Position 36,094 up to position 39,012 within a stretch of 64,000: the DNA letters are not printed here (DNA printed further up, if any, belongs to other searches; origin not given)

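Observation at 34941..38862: Duplicated module: precursor, HprK-like kinase, precursor, convergent A-PCP-TE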

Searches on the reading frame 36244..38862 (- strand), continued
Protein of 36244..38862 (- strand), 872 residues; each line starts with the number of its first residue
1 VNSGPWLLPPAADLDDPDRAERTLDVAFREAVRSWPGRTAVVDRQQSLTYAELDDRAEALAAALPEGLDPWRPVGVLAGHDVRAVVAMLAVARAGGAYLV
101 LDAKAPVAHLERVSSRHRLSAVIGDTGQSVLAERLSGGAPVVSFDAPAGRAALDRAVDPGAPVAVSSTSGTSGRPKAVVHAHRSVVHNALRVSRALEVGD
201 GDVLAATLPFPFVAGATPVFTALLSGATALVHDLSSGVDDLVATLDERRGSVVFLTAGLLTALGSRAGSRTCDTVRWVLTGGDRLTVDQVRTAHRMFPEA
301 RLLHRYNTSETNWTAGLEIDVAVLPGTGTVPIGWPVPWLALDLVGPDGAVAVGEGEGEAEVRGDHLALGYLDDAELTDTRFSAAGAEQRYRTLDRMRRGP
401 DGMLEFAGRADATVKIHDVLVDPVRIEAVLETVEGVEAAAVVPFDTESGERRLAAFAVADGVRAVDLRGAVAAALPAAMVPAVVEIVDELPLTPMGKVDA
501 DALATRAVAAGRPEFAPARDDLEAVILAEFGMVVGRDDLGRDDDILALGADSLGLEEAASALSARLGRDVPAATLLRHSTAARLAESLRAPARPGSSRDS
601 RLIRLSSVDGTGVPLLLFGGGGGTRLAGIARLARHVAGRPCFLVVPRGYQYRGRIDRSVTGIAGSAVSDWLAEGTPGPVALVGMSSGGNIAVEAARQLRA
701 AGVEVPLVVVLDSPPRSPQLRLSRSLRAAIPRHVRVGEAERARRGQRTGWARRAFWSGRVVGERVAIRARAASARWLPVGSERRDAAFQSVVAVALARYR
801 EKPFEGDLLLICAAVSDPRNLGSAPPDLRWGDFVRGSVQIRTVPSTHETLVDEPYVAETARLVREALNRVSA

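Call 23: find_encoding_contigs(protein=P0014, flank=10000, max_places=2)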
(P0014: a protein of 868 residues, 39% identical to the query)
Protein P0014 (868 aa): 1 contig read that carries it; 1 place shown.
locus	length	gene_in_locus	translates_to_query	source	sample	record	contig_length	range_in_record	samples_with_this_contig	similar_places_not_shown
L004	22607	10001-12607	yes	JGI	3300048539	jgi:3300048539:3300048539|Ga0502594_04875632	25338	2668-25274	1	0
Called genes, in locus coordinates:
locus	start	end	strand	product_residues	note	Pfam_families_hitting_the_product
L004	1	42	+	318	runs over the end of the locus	PF00294:PfkB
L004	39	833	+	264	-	PF01975:SurE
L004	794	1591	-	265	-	PF00378:ECH_1, PF16113:ECH_2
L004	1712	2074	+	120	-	PF20223:DUF6582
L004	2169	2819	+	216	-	PF01872:RibD_C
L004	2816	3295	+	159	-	PF00156:Pribosyltran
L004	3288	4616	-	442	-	PF01565:FAD_binding_4, PF08031:BBE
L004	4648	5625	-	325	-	PF00106:adh_short, PF08659:KR, PF13561:adh_short_C2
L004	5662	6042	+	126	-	PF07883:Cupin_2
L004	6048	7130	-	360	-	PF08240:ADH_N, PF16912:Glu_dehyd_C (weak), PF00107:ADH_zinc_N, PF13602:ADH_zinc_N_2 (weak)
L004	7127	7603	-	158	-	PF10604:Polyketide_cyc2, PF03364:Polyketide_cyc (weak)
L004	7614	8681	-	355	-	PF01408:GFO_IDH_MocA, PF22725:GFO_IDH_MocA_C3, PF02894:GFO_IDH_MocA_C (weak)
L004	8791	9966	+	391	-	PF01471:PG_binding_1, PF09374:PG_binding_3 (faint), PF01471:PG_binding_1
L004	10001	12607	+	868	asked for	PF00501:AMP-binding, PF13193:AMP-binding_C (weak), PF00550:PP-binding, PF00975:Thioesterase (weak)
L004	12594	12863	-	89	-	-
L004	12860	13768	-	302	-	PF06441:EHN, PF00561:Abhydrolase_1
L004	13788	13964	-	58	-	-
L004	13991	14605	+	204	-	PF13489:Methyltransf_23, PF01209:Ubie_methyltran, PF08241:Methyltransf_11, PF08242:Methyltransf_12, PF13649:Methyltransf_25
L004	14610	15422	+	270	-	PF04909:Amidohydro_2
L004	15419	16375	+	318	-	PF00753:Lactamase_B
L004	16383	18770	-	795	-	PF02687:FtsX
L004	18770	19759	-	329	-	PF00535:Glycos_transf_2, PF13641:Glyco_tranf_2_3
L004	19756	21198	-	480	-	PF13450:NAD_binding_8, PF01593:Amino_oxidase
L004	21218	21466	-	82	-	-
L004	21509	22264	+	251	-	PF11716:MDMPI_N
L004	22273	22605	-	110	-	PF00188:CAP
